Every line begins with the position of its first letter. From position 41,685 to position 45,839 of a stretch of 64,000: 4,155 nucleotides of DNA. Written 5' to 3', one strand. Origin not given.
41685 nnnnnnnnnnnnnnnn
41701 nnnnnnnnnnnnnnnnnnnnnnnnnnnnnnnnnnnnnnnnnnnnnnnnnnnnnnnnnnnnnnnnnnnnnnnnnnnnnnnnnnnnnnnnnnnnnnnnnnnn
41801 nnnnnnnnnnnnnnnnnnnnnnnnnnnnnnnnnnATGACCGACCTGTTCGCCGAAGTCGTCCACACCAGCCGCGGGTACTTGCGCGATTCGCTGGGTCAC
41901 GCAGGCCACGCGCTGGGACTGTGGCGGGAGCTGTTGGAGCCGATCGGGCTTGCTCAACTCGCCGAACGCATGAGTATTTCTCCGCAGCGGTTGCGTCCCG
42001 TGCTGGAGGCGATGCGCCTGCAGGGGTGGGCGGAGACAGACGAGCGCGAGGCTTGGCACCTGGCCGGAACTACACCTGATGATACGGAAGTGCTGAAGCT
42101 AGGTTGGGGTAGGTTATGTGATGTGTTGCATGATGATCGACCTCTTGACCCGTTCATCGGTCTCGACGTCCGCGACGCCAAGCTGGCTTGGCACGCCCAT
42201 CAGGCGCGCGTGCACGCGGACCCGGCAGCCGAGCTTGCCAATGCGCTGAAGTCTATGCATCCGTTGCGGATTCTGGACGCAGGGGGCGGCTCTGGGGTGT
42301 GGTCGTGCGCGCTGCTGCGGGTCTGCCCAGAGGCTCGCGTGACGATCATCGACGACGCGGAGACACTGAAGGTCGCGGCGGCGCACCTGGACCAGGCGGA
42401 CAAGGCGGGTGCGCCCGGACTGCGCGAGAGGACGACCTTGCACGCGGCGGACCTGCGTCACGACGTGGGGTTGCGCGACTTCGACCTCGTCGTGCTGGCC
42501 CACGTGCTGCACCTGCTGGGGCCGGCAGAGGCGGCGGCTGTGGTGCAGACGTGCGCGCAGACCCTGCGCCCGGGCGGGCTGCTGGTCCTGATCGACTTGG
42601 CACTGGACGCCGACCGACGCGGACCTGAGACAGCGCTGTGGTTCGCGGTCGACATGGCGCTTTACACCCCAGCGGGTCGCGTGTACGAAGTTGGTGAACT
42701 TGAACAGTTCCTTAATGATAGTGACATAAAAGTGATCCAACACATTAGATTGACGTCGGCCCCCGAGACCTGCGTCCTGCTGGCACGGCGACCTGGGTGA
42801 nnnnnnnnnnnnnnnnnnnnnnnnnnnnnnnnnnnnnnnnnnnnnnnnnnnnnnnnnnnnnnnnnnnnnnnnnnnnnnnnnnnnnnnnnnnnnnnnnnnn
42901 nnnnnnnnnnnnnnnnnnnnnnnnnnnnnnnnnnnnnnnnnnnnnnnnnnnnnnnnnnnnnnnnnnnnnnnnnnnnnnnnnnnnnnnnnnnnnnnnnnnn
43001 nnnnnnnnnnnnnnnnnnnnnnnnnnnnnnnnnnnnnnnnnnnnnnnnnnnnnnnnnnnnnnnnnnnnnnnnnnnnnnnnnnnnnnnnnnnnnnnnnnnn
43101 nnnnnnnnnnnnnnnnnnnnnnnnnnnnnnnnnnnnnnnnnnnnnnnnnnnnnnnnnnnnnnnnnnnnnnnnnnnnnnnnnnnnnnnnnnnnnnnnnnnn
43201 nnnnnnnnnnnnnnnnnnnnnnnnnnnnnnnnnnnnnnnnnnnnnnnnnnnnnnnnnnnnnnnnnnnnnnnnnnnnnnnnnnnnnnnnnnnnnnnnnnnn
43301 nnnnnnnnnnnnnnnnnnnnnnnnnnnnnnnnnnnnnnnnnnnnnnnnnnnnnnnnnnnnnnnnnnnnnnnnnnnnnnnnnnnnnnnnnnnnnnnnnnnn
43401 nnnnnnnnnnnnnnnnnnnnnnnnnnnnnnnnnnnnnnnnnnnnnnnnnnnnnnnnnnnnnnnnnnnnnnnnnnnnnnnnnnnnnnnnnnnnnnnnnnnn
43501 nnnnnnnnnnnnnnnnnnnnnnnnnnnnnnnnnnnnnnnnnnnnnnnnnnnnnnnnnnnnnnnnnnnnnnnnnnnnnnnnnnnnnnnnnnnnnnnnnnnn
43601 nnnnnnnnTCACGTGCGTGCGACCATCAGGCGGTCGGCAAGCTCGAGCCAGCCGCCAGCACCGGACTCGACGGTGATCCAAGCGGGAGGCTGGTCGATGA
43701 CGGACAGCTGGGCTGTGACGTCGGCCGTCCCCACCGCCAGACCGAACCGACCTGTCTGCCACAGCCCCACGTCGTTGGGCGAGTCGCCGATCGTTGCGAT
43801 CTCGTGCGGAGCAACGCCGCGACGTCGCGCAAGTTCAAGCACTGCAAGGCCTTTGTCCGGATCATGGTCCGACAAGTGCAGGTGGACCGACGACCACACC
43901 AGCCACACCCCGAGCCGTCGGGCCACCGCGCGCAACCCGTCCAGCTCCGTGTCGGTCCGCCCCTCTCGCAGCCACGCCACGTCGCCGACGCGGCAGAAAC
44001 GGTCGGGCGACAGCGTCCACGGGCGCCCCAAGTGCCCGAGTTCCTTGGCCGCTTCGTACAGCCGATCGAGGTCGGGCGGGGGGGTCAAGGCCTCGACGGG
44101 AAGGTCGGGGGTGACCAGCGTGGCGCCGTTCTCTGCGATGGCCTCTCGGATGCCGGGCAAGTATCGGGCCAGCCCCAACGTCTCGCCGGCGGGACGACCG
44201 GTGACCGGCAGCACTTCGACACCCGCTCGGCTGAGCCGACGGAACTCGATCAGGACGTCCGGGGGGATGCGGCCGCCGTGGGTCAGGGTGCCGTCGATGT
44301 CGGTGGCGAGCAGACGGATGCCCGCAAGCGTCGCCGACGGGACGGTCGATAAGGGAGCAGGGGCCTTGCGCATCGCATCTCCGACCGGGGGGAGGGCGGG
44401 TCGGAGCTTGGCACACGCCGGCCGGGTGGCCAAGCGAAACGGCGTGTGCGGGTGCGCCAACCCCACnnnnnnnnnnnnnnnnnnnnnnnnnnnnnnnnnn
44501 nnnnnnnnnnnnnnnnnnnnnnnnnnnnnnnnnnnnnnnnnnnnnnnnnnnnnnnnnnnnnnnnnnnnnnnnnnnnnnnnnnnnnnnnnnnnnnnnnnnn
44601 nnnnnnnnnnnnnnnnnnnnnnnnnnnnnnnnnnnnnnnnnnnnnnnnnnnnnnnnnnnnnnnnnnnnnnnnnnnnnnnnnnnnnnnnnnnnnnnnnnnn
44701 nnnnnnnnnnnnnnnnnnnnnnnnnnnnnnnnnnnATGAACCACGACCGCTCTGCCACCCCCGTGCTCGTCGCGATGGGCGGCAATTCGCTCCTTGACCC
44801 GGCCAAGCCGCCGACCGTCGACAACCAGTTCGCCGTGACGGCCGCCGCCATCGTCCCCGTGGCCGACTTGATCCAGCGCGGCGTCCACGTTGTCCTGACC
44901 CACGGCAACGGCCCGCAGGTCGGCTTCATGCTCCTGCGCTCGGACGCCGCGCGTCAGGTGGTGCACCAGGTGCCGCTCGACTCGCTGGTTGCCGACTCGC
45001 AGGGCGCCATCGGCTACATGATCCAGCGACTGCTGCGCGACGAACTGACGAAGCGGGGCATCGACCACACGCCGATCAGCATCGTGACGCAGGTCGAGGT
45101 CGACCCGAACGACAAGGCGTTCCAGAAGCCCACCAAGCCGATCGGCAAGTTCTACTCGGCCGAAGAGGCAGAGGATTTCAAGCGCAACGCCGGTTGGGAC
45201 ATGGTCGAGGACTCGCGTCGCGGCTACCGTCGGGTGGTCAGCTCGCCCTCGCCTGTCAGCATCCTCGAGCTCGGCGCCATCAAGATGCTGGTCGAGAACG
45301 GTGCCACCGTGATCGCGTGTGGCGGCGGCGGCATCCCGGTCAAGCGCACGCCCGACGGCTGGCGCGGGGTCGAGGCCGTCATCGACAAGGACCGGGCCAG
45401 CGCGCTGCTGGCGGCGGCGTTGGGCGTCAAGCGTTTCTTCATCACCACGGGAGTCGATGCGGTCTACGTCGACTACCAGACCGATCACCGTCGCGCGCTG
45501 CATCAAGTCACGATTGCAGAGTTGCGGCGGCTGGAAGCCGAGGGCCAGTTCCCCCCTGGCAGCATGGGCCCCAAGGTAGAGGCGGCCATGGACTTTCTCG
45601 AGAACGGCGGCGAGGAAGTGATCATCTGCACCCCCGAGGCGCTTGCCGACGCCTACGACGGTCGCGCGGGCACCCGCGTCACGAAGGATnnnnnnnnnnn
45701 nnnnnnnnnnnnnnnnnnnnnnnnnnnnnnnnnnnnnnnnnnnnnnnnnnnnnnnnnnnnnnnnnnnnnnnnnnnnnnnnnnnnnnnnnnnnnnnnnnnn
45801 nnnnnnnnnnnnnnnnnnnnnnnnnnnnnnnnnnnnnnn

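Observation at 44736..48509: Carbamate kinase - YgeW-like carbamoyltransferase - YgeY-like M20 hydrolase triad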

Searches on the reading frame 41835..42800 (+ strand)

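Call 7: search_protein_families(library=pfam, proteins=[window:41835-42800:+], max_evalue=0.01)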
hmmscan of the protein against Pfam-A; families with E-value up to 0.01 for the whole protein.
window:41835-42800:+ (321 aa): 9 families
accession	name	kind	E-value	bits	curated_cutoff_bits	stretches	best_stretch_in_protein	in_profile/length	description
PF00891.24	Methyltransf_2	-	1.4e-13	51.1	22.3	1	144-293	64-204/210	O-methyltransferase domain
PF13649.12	Methyltransf_25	-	1.8e-11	45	27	1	146-248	1-97/97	Methyltransferase domain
PF08241.18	Methyltransf_11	-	1.6e-10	41.9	21.2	1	147-252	1-95/95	Methyltransferase domain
PF08242.18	Methyltransf_12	-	6.2e-10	40.1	30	1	147-250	1-98/98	Methyltransferase domain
PF13489.12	Methyltransf_23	-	4.5e-08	33.4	27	1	129-301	8-162/164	Methyltransferase domain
PF05175.20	MTS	-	5.9e-06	26.5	23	1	134-253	23-139/170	Methyltransferase small domain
PF09243.16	Rsm22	-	7.1e-05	22.8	23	1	132-243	24-131/275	Mitochondrial small ribosomal subunit Rsm22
PF01739.24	CheR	-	0.0014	18.6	27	0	196-252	116-173/195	CheR methyltransferase, SAM binding domain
PF13578.12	Methyltransf_24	-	0.0071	17.7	26.3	0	150-252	4-102/105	Methyltransferase domain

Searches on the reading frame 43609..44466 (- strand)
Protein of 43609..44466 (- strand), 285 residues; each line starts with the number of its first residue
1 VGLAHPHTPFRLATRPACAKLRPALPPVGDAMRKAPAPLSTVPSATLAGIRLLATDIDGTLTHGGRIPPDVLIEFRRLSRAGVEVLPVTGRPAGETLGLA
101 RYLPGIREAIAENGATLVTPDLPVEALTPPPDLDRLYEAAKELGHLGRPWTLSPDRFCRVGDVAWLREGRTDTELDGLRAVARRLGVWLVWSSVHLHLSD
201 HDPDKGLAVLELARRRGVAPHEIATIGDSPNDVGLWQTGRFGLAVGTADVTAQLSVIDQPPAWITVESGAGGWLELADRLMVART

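Call 7: search_protein_families(library=pfam, proteins=[window:43609-44466:-], max_evalue=0.01)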
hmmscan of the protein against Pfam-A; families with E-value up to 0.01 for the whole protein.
window:43609-44466:- (285 aa): 4 families
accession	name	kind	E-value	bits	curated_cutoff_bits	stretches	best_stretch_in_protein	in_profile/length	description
PF08282.18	Hydrolase_3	-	2.8e-13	50.6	20.9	2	192-251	175-234/255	haloacid dehalogenase-like hydrolase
PF00702.32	Hydrolase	-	2.5e-05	25.2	26.4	0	205-233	156-184/191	haloacid dehalogenase-like hydrolase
PF05116.19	S6PP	-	0.00012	22.2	20.3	0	200-251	161-212/247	Sucrose-6F-phosphate phosphohydrolase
PF12710.13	HAD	-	0.0097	16.8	27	0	202-235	148-187/189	haloacid dehalogenase-like hydrolase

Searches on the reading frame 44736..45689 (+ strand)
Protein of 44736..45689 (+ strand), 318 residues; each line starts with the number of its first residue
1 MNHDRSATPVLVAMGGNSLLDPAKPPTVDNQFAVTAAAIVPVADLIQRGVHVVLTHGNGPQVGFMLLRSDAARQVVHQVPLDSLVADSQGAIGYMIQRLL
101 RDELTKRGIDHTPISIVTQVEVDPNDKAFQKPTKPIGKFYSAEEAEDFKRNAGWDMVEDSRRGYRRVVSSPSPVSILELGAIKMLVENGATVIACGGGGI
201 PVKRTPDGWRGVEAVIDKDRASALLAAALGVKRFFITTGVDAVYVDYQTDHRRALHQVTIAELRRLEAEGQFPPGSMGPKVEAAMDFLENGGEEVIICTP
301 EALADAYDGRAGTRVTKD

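Call 4: search_protein_families(library=pfam, proteins=[window:44736-45689:+])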
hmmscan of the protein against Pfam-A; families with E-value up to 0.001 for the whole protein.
seq(318 aa): 1 family
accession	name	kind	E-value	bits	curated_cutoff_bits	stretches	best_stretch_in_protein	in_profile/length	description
PF00696.33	AA_kinase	-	4e-24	86.1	24.9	1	10-298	3-233/234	Amino acid kinase family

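Call 5: search_protein_families(library=ncbifam, proteins=[window:44736-45689:+])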
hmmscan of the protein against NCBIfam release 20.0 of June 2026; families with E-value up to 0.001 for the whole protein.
seq(318 aa): 8 families
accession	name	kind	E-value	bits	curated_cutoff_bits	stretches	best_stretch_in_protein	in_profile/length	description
TIGR00746.1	arcC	equivalog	2.3e-109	365.2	358.25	1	10-317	3-309/309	carbamate kinase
NF009007.0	PRK12352.1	subfamily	4.6e-103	344.4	266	1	10-317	5-315/316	carbamate kinase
NF009008.0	PRK12354.1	subfamily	2.5e-92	309.3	361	1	10-317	3-300/308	carbamate kinase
NF006926.0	PRK09411.1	equivalog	9.2e-72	241.7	416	1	10-316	4-296/297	carbamate kinase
NF010661.0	PRK14058.1-3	equivalog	1.8e-10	40.4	251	1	153-316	116-271/283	acetylglutamate/acetylaminoadipate kinase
TIGR00761.1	argB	equivalog_domain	8.8e-07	28.7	151.3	1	216-297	154-231/231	acetylglutamate kinase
NF010659.0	PRK14058.1-1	equivalog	3.6e-05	23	223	1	211-303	164-255/267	[LysW]-aminoadipate kinase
NF010662.0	PRK14058.1-4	equivalog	0.0003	20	194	1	216-309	168-256/264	[LysW]-aminoadipate/[LysW]-glutamate kinase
